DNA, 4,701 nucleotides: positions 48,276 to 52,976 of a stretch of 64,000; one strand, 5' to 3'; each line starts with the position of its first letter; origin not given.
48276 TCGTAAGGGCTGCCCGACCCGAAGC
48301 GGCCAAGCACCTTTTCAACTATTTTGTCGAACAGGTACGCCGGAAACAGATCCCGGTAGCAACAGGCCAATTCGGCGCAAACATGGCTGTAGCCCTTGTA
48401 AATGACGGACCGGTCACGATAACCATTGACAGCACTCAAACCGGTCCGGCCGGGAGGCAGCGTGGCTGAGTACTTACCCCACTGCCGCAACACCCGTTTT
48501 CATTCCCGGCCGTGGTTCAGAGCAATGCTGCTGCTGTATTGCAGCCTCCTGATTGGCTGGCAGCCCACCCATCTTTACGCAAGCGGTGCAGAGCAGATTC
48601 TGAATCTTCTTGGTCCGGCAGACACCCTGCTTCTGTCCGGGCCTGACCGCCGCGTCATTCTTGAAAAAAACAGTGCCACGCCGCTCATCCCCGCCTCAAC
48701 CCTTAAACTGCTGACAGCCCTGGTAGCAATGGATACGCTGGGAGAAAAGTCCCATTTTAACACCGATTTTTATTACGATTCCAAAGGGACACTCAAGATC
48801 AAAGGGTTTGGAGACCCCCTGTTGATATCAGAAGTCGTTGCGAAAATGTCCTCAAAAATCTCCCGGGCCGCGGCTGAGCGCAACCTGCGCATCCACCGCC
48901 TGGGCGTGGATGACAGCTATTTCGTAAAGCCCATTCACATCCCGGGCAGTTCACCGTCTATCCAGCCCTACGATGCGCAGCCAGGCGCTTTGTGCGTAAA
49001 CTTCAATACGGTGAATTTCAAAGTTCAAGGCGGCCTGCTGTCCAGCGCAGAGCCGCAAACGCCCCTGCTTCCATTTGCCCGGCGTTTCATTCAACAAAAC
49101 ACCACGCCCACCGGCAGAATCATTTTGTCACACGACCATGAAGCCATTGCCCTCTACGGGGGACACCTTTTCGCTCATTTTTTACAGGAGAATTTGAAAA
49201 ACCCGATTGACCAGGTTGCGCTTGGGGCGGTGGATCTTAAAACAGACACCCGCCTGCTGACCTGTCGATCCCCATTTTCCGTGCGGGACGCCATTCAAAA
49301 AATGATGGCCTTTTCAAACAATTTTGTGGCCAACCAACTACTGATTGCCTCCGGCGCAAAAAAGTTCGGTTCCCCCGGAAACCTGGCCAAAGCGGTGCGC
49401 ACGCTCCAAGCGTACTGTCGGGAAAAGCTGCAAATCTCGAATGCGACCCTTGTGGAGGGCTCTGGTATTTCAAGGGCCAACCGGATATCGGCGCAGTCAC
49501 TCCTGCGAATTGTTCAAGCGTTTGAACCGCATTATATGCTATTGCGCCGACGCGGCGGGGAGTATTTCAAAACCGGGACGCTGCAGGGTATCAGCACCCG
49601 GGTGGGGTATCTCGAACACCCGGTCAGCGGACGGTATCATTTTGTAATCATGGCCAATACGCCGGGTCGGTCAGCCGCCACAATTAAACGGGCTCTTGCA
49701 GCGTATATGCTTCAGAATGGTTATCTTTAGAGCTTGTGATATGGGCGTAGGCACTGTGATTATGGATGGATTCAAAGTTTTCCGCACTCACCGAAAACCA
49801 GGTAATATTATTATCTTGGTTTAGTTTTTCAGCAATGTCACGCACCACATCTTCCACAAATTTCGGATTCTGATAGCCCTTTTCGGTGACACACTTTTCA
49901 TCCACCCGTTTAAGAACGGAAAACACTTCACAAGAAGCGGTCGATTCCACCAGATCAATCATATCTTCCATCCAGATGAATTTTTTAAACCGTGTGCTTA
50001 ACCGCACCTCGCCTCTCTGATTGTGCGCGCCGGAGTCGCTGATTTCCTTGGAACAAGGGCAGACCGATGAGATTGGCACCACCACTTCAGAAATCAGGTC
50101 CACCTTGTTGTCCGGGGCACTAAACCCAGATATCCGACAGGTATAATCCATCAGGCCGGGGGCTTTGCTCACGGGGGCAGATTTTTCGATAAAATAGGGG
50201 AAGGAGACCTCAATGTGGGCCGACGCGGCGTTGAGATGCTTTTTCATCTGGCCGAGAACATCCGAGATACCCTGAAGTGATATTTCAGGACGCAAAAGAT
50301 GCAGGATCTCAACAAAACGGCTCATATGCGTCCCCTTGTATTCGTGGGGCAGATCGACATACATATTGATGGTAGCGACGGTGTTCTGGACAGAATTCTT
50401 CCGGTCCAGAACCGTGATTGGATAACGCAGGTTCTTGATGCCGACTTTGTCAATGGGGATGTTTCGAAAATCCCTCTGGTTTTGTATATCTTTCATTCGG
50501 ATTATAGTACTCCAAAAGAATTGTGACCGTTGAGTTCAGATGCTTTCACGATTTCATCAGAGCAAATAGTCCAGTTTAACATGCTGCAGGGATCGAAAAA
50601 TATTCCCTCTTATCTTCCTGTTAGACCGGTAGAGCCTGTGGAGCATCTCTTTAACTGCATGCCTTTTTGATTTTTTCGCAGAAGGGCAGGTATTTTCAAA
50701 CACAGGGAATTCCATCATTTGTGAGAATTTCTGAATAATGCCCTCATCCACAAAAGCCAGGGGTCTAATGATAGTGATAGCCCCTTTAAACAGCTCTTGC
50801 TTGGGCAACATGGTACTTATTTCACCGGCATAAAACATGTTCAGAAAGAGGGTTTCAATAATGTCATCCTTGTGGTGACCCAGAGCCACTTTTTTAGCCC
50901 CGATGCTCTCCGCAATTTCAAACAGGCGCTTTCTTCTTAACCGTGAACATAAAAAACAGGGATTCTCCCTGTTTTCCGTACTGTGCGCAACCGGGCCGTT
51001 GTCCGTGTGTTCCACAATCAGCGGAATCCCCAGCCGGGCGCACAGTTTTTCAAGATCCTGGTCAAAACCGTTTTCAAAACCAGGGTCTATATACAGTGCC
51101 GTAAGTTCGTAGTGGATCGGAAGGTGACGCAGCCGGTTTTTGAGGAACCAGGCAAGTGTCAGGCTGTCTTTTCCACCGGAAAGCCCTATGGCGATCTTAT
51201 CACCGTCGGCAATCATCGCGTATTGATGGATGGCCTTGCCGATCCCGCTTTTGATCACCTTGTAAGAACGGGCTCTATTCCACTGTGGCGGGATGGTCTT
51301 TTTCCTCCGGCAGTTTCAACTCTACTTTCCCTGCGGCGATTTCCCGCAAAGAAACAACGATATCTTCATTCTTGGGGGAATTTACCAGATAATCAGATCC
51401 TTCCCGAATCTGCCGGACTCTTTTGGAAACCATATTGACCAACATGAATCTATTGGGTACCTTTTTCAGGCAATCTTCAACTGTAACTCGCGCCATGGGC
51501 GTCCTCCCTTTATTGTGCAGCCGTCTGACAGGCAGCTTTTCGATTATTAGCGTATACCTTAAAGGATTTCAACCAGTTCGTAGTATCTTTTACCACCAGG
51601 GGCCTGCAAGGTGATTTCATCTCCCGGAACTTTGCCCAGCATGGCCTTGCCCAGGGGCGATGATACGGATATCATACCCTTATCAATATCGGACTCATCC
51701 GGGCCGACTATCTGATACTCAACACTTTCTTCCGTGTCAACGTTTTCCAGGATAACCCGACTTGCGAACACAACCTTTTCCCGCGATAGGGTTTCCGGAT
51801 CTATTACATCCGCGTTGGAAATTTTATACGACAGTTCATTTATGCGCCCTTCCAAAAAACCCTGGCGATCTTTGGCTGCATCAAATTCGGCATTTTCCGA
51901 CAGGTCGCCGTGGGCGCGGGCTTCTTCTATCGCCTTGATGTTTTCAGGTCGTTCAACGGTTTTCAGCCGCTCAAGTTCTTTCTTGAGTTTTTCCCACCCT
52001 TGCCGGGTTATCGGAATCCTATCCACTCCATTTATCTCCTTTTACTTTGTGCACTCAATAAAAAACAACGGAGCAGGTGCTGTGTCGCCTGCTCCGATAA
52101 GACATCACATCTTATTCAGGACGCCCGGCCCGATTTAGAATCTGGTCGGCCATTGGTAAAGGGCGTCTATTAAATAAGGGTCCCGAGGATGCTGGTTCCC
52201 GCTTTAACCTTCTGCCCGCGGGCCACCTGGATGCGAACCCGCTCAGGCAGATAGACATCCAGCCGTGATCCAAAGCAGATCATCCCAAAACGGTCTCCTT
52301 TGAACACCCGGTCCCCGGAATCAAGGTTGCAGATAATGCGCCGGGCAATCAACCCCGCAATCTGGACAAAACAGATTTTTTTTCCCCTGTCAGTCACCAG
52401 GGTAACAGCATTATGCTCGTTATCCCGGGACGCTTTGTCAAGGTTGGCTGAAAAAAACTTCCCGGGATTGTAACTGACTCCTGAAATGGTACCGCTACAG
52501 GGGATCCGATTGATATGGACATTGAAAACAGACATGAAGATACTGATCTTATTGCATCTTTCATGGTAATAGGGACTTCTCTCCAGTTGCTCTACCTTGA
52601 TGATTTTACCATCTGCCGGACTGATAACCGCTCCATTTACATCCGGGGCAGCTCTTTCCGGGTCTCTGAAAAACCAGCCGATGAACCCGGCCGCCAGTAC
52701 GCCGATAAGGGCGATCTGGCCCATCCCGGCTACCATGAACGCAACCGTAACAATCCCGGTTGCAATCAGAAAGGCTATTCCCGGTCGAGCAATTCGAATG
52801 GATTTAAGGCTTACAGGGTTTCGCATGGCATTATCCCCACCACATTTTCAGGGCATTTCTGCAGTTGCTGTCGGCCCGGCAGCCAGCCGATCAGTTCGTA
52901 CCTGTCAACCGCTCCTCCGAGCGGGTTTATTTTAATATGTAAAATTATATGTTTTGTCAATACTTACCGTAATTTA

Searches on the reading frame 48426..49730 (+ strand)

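Call 76: search_protein_families(library=pfam, proteins=[window:48426-49730:+], max_evalue=0.00001)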
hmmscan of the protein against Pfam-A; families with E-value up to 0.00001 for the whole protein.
window:48426-49730:+ (434 aa): 1 family
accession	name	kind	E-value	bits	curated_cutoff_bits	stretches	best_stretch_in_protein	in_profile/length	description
PF02113.21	Peptidase_S13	-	3.6e-36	125.3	22.8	1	76-366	30-354/444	D-Ala-D-Ala carboxypeptidase 3 (S13) family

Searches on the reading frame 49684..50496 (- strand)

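Call 76: search_protein_families(library=pfam, proteins=[window:49684-50496:-], max_evalue=0.00001)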
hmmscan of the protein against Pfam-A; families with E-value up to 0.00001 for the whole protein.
window:49684-50496:- (270 aa): 1 family
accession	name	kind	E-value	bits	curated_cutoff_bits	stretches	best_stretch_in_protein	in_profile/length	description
PF02649.19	GCHY-1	-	2.9e-97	325.7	25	1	1-251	1-260/260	Type I GTP cyclohydrolase folE2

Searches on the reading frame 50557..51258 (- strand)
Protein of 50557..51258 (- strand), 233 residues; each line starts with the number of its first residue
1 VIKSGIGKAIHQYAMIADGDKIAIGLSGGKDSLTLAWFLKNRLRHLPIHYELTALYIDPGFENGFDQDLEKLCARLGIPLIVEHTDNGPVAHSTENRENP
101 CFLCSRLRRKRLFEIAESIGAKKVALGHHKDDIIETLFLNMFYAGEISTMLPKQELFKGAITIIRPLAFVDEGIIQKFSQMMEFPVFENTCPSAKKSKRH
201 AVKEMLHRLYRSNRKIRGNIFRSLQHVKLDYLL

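Call 76: search_protein_families(library=pfam, proteins=[window:50557-51258:-], max_evalue=0.00001)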
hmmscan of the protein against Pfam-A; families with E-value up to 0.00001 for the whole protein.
window:50557-51258:- (233 aa): 1 family
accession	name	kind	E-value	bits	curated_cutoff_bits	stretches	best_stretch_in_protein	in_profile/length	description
PF01171.26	ATP_bind_3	-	5.4e-18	65.8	27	1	21-200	1-177/182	PP-loop family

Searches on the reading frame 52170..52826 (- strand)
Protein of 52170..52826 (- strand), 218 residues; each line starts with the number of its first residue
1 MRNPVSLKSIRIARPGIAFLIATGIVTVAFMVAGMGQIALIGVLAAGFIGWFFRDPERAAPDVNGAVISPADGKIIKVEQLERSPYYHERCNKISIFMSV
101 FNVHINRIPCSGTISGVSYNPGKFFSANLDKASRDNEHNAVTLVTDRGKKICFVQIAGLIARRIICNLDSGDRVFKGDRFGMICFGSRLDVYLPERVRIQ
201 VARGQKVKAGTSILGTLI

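Call 76: search_protein_families(library=pfam, proteins=[window:52170-52826:-], max_evalue=0.00001)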
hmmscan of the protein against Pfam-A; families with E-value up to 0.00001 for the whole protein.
window:52170-52826:- (218 aa): 1 family
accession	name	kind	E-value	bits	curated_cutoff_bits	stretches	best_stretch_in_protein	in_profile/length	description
PF02666.20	PS_Dcarbxylase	-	5.9e-45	153.8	22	1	47-214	3-197/198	Phosphatidylserine decarboxylase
